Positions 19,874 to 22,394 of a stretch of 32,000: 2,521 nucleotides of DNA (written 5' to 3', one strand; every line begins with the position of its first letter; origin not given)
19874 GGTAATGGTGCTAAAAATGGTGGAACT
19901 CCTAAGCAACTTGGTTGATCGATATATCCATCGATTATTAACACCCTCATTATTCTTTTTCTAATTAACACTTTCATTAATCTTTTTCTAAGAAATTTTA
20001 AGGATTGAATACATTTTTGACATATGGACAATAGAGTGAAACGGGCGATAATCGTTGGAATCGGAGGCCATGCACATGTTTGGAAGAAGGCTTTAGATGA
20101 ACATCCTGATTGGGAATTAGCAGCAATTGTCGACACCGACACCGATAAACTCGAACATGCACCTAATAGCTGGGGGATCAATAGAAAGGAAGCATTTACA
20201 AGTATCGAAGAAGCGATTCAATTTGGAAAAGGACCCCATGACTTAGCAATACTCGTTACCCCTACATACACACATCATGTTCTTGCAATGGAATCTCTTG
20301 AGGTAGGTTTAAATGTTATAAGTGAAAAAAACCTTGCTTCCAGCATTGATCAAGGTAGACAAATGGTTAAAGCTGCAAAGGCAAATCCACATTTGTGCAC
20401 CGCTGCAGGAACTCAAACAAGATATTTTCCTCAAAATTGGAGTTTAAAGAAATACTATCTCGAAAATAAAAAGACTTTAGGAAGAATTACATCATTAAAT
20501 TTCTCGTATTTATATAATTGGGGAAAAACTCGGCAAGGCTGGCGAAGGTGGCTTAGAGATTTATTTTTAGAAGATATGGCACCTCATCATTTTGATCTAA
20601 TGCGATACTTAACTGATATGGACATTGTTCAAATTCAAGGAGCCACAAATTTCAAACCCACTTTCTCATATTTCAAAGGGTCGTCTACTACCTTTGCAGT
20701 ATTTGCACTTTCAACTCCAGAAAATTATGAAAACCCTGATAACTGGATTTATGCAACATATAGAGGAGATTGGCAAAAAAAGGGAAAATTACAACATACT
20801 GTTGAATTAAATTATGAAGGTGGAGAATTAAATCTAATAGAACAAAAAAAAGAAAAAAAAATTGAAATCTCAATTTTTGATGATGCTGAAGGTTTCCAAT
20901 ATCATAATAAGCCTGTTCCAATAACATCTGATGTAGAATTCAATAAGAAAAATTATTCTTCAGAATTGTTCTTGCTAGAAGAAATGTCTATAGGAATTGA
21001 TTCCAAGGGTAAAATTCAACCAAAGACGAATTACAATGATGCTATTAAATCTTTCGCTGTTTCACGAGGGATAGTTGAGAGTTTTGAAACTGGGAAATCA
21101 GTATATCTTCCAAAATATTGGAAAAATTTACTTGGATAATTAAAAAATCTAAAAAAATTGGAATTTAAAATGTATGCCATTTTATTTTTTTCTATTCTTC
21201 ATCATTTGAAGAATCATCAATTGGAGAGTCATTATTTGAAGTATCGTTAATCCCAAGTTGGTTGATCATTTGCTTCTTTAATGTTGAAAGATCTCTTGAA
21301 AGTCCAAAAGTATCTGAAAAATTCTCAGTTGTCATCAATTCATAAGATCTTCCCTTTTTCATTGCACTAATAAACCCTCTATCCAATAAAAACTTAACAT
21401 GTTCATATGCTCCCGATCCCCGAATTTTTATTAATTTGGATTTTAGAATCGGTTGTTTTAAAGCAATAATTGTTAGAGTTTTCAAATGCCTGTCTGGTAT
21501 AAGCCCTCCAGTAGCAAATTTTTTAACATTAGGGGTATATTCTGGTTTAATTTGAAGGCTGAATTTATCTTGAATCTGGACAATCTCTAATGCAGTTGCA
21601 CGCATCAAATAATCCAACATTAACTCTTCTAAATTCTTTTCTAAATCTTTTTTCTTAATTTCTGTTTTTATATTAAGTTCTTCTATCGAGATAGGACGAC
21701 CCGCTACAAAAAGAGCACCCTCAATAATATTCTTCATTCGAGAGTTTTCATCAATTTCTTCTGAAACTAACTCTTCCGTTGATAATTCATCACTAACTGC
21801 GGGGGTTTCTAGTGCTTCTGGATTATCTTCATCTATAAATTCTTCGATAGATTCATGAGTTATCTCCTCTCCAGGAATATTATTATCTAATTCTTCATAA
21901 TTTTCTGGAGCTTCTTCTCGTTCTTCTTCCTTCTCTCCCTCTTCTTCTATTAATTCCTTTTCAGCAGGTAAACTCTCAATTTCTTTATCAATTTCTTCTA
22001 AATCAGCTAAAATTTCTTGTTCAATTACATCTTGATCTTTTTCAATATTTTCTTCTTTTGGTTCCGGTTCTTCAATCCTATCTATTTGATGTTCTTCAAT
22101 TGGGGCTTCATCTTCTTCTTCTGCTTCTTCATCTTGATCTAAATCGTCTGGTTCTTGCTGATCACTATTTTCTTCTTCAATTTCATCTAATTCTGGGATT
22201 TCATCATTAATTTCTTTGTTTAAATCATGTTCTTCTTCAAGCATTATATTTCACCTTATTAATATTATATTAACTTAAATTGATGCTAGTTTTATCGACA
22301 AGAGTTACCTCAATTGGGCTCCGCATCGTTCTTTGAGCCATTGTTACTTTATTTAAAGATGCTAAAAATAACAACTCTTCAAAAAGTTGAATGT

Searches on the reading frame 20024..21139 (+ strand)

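Call 41: search_protein_families(library=pfam, proteins=[window:20024-21139:+], max_evalue=0.001)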
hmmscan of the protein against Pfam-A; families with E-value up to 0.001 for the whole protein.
window:20024-21139:+ (371 aa): 3 families
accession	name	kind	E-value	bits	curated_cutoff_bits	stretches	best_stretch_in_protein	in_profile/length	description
PF01408.29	GFO_IDH_MocA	-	1.8e-15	58.1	24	1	7-125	2-116/120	Oxidoreductase family, NAD-binding Rossmann fold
PF22725.1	GFO_IDH_MocA_C3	-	9.3e-07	29.3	27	1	149-212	10-77/124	GFO/IDH/MocA C-terminal domain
PF17836.7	PglD_N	-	5.9e-05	24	23.4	0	9-47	3-41/78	PglD N-terminal domain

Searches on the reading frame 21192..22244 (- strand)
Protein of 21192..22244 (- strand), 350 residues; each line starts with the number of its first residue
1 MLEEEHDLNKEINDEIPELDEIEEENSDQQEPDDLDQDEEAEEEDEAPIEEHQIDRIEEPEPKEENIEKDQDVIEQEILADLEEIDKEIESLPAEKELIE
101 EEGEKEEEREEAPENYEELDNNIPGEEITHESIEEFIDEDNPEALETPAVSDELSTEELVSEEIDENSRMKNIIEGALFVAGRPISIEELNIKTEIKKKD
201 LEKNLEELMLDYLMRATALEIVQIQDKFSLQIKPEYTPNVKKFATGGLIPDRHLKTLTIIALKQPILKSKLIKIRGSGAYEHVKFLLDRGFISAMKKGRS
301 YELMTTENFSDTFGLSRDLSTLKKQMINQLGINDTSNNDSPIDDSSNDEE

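Call 41: search_protein_families(library=pfam, proteins=[window:21192-22244:-], max_evalue=0.001)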
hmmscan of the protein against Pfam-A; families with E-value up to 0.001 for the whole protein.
window:21192-22244:- (350 aa): 1 family
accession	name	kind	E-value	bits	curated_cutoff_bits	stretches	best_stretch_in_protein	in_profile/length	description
PF04079.22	SMC_ScpB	-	9.2e-35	120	27.4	1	173-322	2-157/160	Segregation and condensation complex subunit ScpB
